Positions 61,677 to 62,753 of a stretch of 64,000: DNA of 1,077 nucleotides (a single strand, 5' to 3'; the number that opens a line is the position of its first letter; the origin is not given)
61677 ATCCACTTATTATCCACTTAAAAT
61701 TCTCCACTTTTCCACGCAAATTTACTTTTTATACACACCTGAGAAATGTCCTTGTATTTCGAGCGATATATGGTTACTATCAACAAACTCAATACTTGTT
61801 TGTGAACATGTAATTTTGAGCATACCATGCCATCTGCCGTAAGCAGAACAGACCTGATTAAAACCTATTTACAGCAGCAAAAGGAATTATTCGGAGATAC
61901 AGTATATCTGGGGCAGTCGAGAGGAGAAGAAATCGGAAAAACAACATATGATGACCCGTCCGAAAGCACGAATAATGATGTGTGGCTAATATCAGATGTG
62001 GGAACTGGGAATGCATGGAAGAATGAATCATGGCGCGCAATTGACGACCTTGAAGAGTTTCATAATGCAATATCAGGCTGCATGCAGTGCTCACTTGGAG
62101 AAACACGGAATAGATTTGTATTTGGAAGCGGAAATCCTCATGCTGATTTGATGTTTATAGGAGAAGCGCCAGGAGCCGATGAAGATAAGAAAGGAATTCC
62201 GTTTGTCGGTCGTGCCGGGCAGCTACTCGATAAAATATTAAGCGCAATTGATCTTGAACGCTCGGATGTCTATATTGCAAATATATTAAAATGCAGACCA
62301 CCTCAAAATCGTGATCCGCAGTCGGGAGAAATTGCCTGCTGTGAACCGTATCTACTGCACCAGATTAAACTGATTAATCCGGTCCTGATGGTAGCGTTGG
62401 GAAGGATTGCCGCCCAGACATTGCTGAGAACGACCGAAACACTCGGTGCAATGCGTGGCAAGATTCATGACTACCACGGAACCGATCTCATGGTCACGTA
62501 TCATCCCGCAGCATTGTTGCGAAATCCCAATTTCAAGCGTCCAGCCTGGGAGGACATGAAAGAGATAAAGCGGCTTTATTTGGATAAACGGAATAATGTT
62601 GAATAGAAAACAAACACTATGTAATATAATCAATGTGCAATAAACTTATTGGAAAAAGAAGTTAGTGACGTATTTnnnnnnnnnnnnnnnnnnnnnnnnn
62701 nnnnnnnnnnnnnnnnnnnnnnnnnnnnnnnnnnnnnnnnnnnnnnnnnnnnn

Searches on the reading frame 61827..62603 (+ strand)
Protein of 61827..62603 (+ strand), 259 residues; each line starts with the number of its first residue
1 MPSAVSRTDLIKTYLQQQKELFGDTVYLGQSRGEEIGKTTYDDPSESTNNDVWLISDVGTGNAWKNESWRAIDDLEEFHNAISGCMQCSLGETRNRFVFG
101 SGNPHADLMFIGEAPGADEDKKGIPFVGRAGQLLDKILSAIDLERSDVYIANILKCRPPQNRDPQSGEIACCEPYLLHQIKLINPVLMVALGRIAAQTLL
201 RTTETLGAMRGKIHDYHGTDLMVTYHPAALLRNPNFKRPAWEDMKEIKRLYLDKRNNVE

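Call 10: find_encoding_contigs(protein=window:61827-62603:+, flank=10000, max_places=10)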
Protein window:61827-62603:+ (259 aa): 1 contig read that carries it; 1 place shown.
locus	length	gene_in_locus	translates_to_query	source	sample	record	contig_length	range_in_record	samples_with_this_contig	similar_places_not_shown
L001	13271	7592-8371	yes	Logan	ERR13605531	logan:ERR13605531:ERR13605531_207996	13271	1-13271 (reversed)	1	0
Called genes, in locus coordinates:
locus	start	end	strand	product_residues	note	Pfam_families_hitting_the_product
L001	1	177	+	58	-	?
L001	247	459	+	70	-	-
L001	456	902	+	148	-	-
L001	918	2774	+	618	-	PF13584:BatD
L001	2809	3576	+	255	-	PF00515:TPR_1 (weak), PF07719:TPR_2 (weak), PF08239:SH3_3 (weak)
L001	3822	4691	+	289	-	PF03755:YicC-like_N, PF08340:YicC-like_C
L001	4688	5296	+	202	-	PF00625:Guanylate_kin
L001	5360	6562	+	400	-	PF02441:Flavoprotein, PF04127:DFP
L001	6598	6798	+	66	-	PF00561:Abhydrolase_1, PF12697:Abhydrolase_6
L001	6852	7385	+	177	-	PF00561:Abhydrolase_1 (faint), PF03096:Ndr (weak), PF12146:Hydrolase_4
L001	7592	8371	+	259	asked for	PF03167:UDG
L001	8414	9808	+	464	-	PF00772:DnaB, PF03796:DnaB_C, PF13481:AAA_25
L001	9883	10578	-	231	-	PF18962:Por_Secre_tail (weak), PF13860:FlgD_ig (weak)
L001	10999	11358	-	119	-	-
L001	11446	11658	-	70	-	-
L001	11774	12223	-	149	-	-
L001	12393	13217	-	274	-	PF05048:NosD (weak), PF13229:Beta_helix (weak)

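Call 11: search_protein_families(library=pfam, proteins=[window:61827-62603:+])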
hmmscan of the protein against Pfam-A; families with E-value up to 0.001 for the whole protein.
window:61827-62603:+ (259 aa): 1 family
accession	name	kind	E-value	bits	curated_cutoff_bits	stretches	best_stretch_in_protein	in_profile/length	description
PF03167.25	UDG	-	3.7e-39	134.5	24.3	1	99-245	1-141/141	Uracil DNA glycosylase superfamily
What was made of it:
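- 61827..62606 (+): udg: family-4 uracil-DNA glycosylase, 259 aa. First gene of the controlled operon. Pfam PF03167, E = 3.7e-39 (call 11).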

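Call 14: find_related_loci(query=L001:8414-9805:+, collection=genome_contigs, flank=10000)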
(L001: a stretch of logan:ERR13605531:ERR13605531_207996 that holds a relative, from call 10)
Query L001:8414-9805:+ (464 aa) in genome_contigs; peptide patterns used: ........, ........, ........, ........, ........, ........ (x = any residue, [..] = any of these).
47 stretches matched a pattern; 2 encode a relative of the query (tblastn E <= 1e-3); 2 distinct loci.
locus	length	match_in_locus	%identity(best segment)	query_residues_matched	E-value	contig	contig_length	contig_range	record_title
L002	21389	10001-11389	96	2-464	0e+0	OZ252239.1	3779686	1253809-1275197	MAG: bacterium isolate 864b4b2c-5474-447e-aa23-773c98dba934 genome assembly, chromosome: 1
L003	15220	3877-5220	49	18-456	2e-133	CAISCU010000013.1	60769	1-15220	MAG: uncultured Bacteroidetes bacterium isolate Ki3-D1_bin-0498 genome assembly, contig: bin-0498:13/55, whole genome sh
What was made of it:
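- Tried and rejected: The single genome_contigs scan was spent on DnaB (call 14).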

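Call 19: find_homologous_proteins(query=window:61827-62603:+)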
Query window:61827-62603:+ (259 aa): 8000 proteins with E <= 0.001 among 8000 candidates; the best 120 are listed.
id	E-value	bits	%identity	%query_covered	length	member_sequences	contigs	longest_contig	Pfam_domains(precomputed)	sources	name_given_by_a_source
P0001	1.2e-174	597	100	100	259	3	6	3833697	PF03167.26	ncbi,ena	-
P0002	3.6e-107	375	64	98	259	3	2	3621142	PF03167.26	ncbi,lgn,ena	-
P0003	3.1e-103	363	60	98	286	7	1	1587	PF03167.26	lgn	-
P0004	2.1e-100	353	62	98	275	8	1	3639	PF03167.26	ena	-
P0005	1.6e-97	344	60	98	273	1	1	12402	PF03167.26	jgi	-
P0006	2.4e-96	340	64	93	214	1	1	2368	PF03167.26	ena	-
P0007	9.0e-96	338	60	99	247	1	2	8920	PF03167.26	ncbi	ncbi:uracil-DNA glycosylase family protein [candidate division KSB1 bacterium]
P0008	2.3e-95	337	60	96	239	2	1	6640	PF03167.26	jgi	-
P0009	5.9e-95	335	64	94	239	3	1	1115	PF03167.26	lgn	-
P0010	6.2e-87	309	56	97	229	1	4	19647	PF03167.26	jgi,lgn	-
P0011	1.7e-86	308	58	96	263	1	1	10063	PF03167.26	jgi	-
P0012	2.7e-86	307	58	95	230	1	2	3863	PF03167.26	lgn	-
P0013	2.7e-86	307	57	97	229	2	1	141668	PF03167.26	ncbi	-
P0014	5.7e-86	306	57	95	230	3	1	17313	PF03167.26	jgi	-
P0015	5.6e-85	303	57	97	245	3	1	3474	PF03167.26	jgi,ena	-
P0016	1.0e-84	302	55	96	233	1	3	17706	PF03167.26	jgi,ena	-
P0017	1.1e-84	302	70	71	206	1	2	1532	PF03167.26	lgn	-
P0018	1.2e-84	302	56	97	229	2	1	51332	PF03167.26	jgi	-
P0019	1.2e-84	302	57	96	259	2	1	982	PF03167.26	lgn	-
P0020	1.6e-84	301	56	96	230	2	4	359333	PF03167.26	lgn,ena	-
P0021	3.8e-84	300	55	98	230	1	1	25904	PF03167.26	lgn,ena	-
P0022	1.3e-83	298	56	96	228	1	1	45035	PF03167.26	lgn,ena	-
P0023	3.7e-83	297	69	71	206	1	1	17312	PF03167.26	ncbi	-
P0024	3.8e-83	297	72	70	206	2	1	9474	PF03167.26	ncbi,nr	ncbi:MAG: uracil-DNA glycosylase [Candidatus Marinimicrobia bacterium]|nr:uracil-DNA glycosylase [Ca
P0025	1.0e-82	295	51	94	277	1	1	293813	PF03167.26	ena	-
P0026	1.1e-82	295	53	92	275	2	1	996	PF03167.26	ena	-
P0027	1.2e-82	295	54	97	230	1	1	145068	PF03167.26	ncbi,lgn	-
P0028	1.2e-82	295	52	94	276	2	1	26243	PF03167.26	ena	-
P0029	1.7e-82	295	54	92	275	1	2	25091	PF03167.26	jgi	jgi:DNA polymerase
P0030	2.5e-82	294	51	95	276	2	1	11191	PF03167.26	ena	-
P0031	3.5e-82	294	53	97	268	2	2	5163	PF03167.26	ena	-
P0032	3.8e-82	294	54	97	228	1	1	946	PF03167.26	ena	-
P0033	3.9e-82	293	54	93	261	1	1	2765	PF03167.26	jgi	jgi:DNA polymerase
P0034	4.0e-82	293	55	95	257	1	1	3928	PF03167.26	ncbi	-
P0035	4.0e-82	293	53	92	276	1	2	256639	PF03167.26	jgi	jgi:uracil-DNA glycosylase family 4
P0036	4.2e-82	293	53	92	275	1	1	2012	PF03167.26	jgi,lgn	jgi:uracil-DNA glycosylase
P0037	7.3e-82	293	68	72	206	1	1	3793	PF03167.26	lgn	-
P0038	7.7e-82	293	57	93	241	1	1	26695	PF03167.26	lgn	-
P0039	8.1e-82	292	53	92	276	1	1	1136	PF03167.26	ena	-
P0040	9.5e-82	292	56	94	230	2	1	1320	PF03167.26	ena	-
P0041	9.6e-82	292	56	96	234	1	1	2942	PF03167.26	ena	-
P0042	1.2e-81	292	53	92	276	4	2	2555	PF03167.26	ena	-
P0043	1.4e-81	292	52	92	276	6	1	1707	PF03167.26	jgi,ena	-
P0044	1.4e-81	292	71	70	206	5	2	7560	PF03167.26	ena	-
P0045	1.7e-81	291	52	92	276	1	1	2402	PF03167.26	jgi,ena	jgi:DNA polymerase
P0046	1.8e-81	291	52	94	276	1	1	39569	PF03167.26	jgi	jgi:uracil-DNA glycosylase family 4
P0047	2.1e-81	291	51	94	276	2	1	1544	PF03167.26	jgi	jgi:DNA polymerase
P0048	2.1e-81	291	55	95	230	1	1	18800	PF03167.26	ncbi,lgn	-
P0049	2.2e-81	291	56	95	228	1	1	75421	PF03167.26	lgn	-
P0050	2.2e-81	291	54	92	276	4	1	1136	PF03167.26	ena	-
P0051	2.3e-81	291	54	97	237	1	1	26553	PF03167.26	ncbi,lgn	-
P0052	2.4e-81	291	52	94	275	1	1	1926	PF03167.26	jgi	jgi:uracil-DNA glycosylase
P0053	2.4e-81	291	54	97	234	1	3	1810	PF03167.26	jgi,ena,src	-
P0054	2.6e-81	291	53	92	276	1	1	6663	PF03167.26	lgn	-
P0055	3.1e-81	291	52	92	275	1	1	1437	PF03167.26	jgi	-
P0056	3.1e-81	290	51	94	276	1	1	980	PF03167.26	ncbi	-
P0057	4.0e-81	290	50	92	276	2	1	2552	PF03167.26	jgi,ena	-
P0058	4.5e-81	290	52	93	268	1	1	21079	PF03167.26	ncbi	-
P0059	5.0e-81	290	52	92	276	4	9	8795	PF03167.26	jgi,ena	-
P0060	5.2e-81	290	52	95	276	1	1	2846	PF03167.26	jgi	jgi:uracil-DNA glycosylase family 4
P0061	5.6e-81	290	51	92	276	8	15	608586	PF03167.26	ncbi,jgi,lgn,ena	jgi:DNA polymerase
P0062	5.8e-81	290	66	73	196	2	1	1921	PF03167.26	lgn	-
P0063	5.9e-81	290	53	92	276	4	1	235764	PF03167.26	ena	-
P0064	5.9e-81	290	52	94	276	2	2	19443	PF03167.26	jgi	jgi:DNA polymerase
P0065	5.9e-81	290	52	94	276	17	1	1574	PF03167.26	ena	-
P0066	6.0e-81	290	52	92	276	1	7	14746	PF03167.26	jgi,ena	jgi:DNA polymerase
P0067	6.9e-81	289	52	92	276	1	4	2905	PF03167.26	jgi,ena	jgi:DNA polymerase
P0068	7.8e-81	289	53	92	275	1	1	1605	PF03167.26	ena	-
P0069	8.2e-81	289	52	93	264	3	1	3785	PF03167.26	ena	-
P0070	9.6e-81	289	51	92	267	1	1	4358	PF03167.26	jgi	jgi:DNA polymerase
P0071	1.1e-80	289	52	92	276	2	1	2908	PF03167.26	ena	-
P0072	1.1e-80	289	70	71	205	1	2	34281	PF03167.26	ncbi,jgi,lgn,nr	ncbi:uracil-DNA glycosylase [bacterium]|nr:uracil-DNA glycosylase [bacterium]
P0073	1.2e-80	289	55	93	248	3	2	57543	PF03167.26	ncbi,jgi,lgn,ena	-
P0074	1.3e-80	289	54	93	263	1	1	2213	PF03167.26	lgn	-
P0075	1.3e-80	288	53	97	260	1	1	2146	PF03167.26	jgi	jgi:DNA polymerase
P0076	1.7e-80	288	52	94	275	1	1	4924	PF03167.26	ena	-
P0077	1.7e-80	288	53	92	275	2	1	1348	PF03167.26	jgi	jgi:DNA polymerase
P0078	2.1e-80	288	50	95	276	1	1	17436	PF03167.26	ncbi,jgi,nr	ncbi:MAG: uracil-DNA glycosylase [Ignavibacteriae bacterium]|nr:MAG: uracil-DNA glycosylase [Ignavib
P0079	2.6e-80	287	52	92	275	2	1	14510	PF03167.26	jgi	jgi:uracil-DNA glycosylase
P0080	2.7e-80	287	56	93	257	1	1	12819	PF03167.26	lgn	-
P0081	2.7e-80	287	51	92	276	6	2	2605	PF03167.26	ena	-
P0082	2.8e-80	287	55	93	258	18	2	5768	PF03167.26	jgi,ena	-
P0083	2.9e-80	287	51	94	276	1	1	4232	PF03167.26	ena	-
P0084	3.3e-80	287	53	92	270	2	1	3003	PF03167.26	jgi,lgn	-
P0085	3.4e-80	287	54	95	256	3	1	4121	PF03167.26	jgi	-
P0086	4.0e-80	287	52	93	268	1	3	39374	PF03167.26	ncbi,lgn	ncbi:MAG: uracil-DNA glycosylase [Bacteroidota bacterium]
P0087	4.9e-80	287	52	94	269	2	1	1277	PF03167.26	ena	-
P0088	5.1e-80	287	55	93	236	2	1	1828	PF03167.26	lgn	-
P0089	6.0e-80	286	53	93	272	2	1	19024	PF03167.26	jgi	jgi:uracil-DNA glycosylase family 4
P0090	6.5e-80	286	55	93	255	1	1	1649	PF03167.26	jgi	jgi:uracil-DNA glycosylase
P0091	7.7e-80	286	55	95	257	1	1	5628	PF03167.26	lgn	-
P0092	8.1e-80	286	51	92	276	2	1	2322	PF03167.26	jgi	-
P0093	9.3e-80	286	68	69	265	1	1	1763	PF03167.26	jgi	jgi:DNA polymerase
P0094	1.1e-79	285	52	93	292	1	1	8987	PF03167.26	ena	-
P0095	1.4e-79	285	53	95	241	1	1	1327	PF03167.26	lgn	-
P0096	1.4e-79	285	54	94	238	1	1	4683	PF03167.26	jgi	jgi:DNA polymerase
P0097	1.4e-79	285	53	93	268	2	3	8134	PF03167.26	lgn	-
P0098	1.5e-79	285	50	94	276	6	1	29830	PF03167.26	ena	-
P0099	1.7e-79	285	53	93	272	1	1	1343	PF03167.26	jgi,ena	-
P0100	1.8e-79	285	52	92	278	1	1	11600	PF03167.26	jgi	jgi:uracil-DNA glycosylase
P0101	1.9e-79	285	52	93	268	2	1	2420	PF03167.26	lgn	-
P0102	1.9e-79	285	53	93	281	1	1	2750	PF03167.26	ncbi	-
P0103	2.0e-79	285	55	95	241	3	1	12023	PF03167.26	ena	-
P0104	2.1e-79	285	56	93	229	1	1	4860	PF03167.26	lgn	-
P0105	2.2e-79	284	50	93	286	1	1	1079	PF03167.26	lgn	-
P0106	2.2e-79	284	55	93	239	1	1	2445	PF03167.26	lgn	-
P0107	2.2e-79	284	51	96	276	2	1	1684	PF03167.26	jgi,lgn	jgi:DNA polymerase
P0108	2.4e-79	284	56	92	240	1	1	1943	PF03167.26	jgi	jgi:DNA polymerase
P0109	2.6e-79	284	52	92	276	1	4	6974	PF03167.26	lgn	-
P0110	2.6e-79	284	57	93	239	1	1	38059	PF03167.26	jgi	jgi:uracil-DNA glycosylase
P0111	2.6e-79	284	56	93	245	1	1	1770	PF03167.26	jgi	jgi:DNA polymerase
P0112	2.7e-79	284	51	94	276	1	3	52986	PF03167.26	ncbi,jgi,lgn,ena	ncbi:MAG: uracil-DNA glycosylase [Bacteroidota bacterium]|jgi:DNA polymerase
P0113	4.1e-79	284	54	92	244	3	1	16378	PF03167.26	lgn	-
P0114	4.5e-79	283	53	93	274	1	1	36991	PF03167.26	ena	-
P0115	4.5e-79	283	60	76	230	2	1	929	PF03167.26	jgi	jgi:DNA polymerase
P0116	4.7e-79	283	55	94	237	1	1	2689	PF03167.26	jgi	jgi:DNA polymerase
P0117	5.0e-79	283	53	97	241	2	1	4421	PF03167.26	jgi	jgi:DNA polymerase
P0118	5.2e-79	283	50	93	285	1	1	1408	PF03167.26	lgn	-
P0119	5.7e-79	283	54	93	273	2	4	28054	PF03167.26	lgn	-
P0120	5.9e-79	283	55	93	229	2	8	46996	PF03167.26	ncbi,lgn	-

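Call 20: find_encoding_contigs(protein=P0002, flank=10000, max_places=3)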
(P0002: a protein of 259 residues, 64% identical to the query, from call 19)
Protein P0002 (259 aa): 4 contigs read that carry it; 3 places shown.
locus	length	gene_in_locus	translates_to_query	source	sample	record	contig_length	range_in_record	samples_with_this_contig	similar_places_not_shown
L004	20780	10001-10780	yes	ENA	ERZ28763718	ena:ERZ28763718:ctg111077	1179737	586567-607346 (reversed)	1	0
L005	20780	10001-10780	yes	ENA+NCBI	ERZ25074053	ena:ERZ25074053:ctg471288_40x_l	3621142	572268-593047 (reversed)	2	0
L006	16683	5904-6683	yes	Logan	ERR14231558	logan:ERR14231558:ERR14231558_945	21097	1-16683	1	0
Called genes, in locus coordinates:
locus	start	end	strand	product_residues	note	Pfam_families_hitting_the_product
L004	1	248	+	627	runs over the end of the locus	PF13584:BatD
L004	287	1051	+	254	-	PF00515:TPR_1 (faint), PF07719:TPR_2 (faint), PF13414:TPR_11 (faint), PF13432:TPR_16 (weak), PF08239:SH3_3 (weak)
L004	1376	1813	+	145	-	PF07646:Kelch_2 (faint), PF13964:Beta-prop_Calicin, PF24681:Kelch_KLHDC2_KLHL20_DRC7, PF24981:Beta-prop_ATRN-LZTR1 (faint), PF24996:NANM (faint), PF25210:Kelch_FKB95 (faint), PF01344:Kelch_1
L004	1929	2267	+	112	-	-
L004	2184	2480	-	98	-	-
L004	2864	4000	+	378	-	PF07646:Kelch_2 (faint), PF25210:Kelch_FKB95 (faint), PF24681:Kelch_KLHDC2_KLHL20_DRC7 (weak), PF01344:Kelch_1 (weak)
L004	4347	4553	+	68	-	-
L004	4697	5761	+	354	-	PF00963:Cohesin (weak), PF00404:Dockerin_1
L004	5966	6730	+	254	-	PF00963:Cohesin (faint), PF18962:Por_Secre_tail (weak), PF13860:FlgD_ig (weak)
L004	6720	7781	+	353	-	PF03755:YicC-like_N, PF08340:YicC-like_C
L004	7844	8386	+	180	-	PF00625:Guanylate_kin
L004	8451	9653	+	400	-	PF02441:Flavoprotein, PF04127:DFP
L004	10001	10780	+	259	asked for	PF03167:UDG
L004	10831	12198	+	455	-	PF00772:DnaB, PF13481:AAA_25, PF03796:DnaB_C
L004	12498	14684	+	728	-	PF13328:HD_4, PF04607:RelA_SpoT, PF02824:TGS, PF19296:RelA_AH, PF28438:RelA_RIS, PF13291:ACT_4 (weak)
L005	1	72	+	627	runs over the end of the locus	PF13584:BatD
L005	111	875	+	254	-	PF00515:TPR_1 (faint), PF07719:TPR_2 (faint), PF13414:TPR_11 (faint), PF13432:TPR_16 (weak), PF08239:SH3_3 (weak)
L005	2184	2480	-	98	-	-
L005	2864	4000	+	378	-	PF07646:Kelch_2 (faint), PF24681:Kelch_KLHDC2_KLHL20_DRC7 (weak), PF25210:Kelch_FKB95 (faint), PF01344:Kelch_1 (weak)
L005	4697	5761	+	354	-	PF00963:Cohesin (weak), PF00404:Dockerin_1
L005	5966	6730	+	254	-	PF00963:Cohesin (faint), PF18962:Por_Secre_tail (weak), PF13860:FlgD_ig (weak)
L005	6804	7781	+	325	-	PF03755:YicC-like_N, PF08340:YicC-like_C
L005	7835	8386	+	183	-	PF00625:Guanylate_kin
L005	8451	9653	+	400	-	PF02441:Flavoprotein, PF04127:DFP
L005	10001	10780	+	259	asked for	PF03167:UDG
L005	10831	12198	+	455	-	PF00772:DnaB, PF13481:AAA_25, PF03796:DnaB_C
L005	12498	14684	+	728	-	PF13328:HD_4, PF04607:RelA_SpoT, PF02824:TGS, PF19296:RelA_AH, PF28438:RelA_RIS, PF13291:ACT_4 (weak)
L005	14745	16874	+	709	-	PF13328:HD_4, PF01966:HD, PF04607:RelA_SpoT, PF02824:TGS, PF19296:RelA_AH (weak), PF28438:RelA_RIS, PF13291:ACT_4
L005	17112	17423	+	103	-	PF00216:Bac_DNA_binding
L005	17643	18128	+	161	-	PF03652:RuvX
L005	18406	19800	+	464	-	PF20154:LNT_N, PF00795:CN_hydrolase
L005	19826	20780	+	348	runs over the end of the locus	-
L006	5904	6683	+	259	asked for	PF03167:UDG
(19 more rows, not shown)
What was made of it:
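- In L005 all genes within 10 kb on both sides are on the + strand (call 20).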

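Call 21: find_encoding_contigs(protein=P0005, flank=10000, max_places=2)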
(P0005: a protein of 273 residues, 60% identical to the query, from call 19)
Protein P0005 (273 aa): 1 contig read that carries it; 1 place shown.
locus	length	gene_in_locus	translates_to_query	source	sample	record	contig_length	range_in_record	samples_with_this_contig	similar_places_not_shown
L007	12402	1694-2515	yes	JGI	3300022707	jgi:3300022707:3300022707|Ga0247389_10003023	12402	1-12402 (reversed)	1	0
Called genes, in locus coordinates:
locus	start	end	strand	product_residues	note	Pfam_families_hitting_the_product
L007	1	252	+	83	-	?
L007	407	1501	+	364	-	PF02441:Flavoprotein, PF04127:DFP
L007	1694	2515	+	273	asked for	PF03167:UDG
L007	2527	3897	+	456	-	PF00772:DnaB, PF06745:ATPase (faint), PF03796:DnaB_C, PF13481:AAA_25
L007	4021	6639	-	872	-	PF12704:MacB_PCD, PF02687:FtsX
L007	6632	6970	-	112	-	PF03551:PadR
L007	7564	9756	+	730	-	PF13328:HD_4, PF04607:RelA_SpoT, PF02824:TGS, PF19296:RelA_AH, PF28438:RelA_RIS, PF13291:ACT_4 (weak)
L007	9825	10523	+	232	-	PF13328:HD_4, PF01966:HD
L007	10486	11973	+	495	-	PF04607:RelA_SpoT, PF02824:TGS, PF19296:RelA_AH, PF28438:RelA_RIS, PF13291:ACT_4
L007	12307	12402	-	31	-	?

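Call 22: find_encoding_contigs(protein=P0007, flank=10000, max_places=2)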
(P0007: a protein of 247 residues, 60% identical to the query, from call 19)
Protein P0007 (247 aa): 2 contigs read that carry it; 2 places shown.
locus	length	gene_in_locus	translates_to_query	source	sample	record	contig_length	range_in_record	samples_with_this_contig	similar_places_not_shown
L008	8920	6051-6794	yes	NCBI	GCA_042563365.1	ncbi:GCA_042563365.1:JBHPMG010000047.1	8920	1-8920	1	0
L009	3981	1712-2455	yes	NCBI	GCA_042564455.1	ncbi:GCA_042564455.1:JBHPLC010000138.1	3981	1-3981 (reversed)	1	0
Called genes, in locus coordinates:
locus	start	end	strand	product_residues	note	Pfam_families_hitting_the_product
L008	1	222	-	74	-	PF13431:TPR_17 (faint), PF00515:TPR_1 (faint), PF07719:TPR_2 (faint), PF13432:TPR_16 (weak), PF13414:TPR_11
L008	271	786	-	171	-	-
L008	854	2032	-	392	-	PF17170:DUF5128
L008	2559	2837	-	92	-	-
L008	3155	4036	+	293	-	PF03755:YicC-like_N, PF08340:YicC-like_C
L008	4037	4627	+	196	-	PF00625:Guanylate_kin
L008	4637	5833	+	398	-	PF02441:Flavoprotein, PF04127:DFP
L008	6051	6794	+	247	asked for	PF03167:UDG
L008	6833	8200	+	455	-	PF00772:DnaB, PF13481:AAA_25, PF03796:DnaB_C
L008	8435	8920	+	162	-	PF13328:HD_4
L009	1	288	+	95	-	PF00625:Guanylate_kin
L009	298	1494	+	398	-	PF02441:Flavoprotein, PF04127:DFP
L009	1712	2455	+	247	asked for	PF03167:UDG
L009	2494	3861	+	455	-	PF00772:DnaB, PF13481:AAA_25, PF03796:DnaB_C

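Call 28: find_related_loci(query=A2, collection=metagenome_contigs, flank=4000)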
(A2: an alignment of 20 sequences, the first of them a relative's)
Query A2 (259 aa) in metagenome_contigs; peptide patterns used: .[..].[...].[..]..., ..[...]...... (x = any residue, [..] = any of these).
600 stretches matched a pattern (row limit reached: there are more); 600 encode a relative of the query (tblastn E <= 1e-3); the best 80 are kept; 80 distinct loci.
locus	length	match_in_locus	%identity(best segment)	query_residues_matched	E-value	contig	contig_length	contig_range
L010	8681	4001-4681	56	3-255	4e-89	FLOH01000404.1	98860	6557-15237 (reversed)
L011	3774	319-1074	52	14-251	7e-89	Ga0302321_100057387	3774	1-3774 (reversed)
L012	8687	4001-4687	52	8-251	5e-81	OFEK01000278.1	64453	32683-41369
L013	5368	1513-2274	48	14-251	4e-80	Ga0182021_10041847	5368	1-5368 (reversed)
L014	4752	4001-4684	53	1-256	1e-79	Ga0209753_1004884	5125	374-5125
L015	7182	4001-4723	52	11-252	3e-78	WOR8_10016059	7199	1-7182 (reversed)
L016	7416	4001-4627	51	8-252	7e-77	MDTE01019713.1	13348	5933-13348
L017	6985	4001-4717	49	11-251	1e-76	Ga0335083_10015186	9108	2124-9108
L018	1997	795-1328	62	74-251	5e-79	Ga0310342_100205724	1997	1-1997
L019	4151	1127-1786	48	3-251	2e-76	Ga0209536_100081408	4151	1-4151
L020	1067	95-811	49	11-251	6e-82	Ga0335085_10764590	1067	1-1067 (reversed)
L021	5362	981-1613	50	12-251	1e-75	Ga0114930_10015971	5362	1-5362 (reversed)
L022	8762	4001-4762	48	6-245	1e-75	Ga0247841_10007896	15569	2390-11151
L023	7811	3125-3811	52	20-250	9e-76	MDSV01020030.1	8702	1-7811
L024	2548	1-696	50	15-251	3e-77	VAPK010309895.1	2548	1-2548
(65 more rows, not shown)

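Call 36: find_encoding_contigs(protein=P0004, flank=4000, max_places=1)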
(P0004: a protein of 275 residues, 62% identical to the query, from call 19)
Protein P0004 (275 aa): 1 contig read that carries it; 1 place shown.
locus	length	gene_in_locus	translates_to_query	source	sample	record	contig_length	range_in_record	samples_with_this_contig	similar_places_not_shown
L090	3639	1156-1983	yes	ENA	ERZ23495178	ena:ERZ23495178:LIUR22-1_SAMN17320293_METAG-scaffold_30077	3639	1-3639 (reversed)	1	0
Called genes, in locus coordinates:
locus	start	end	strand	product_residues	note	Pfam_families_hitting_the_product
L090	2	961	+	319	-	?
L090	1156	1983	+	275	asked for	PF03167:UDG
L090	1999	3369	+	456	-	PF00772:DnaB, PF03796:DnaB_C, PF13481:AAA_25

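Call 37: find_encoding_contigs(protein=P0008, flank=5000, max_places=1)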
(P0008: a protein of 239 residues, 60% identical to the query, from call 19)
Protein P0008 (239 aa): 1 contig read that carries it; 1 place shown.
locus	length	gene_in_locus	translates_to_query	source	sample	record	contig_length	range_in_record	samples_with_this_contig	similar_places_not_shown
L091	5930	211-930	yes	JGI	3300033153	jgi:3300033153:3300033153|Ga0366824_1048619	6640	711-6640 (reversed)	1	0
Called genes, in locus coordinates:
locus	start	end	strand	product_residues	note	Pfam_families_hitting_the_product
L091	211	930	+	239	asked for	PF03167:UDG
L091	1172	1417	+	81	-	-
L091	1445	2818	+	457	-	PF00772:DnaB, PF03796:DnaB_C, PF13481:AAA_25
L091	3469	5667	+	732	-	PF13328:HD_4, PF04607:RelA_SpoT, PF02824:TGS, PF19296:RelA_AH, PF28438:RelA_RIS, PF13291:ACT_4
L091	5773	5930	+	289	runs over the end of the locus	?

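Call 38: find_encoding_contigs(protein=P0011, flank=6000, max_places=1)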
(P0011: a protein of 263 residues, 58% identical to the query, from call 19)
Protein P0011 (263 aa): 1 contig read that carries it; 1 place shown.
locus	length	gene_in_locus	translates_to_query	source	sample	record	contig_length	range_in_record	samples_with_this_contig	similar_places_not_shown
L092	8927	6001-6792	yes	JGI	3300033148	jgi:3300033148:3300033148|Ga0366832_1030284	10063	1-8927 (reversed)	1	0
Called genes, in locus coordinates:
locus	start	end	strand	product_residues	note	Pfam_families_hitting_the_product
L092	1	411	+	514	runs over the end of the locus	?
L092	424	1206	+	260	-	PF13432:TPR_16, PF00515:TPR_1 (weak), PF07719:TPR_2 (weak), PF08239:SH3_3 (weak)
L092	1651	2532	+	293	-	PF03755:YicC-like_N, PF08340:YicC-like_C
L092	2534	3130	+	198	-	PF00625:Guanylate_kin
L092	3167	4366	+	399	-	PF02441:Flavoprotein, PF04127:DFP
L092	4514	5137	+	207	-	PF02463:SMC_N, PF00005:ABC_tran, PF13304:AAA_21 (faint)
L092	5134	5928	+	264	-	PF03649:UPF0014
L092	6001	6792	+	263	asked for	PF03167:UDG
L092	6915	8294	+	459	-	PF00772:DnaB, PF03796:DnaB_C, PF06745:ATPase (weak), PF13481:AAA_25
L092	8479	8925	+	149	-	?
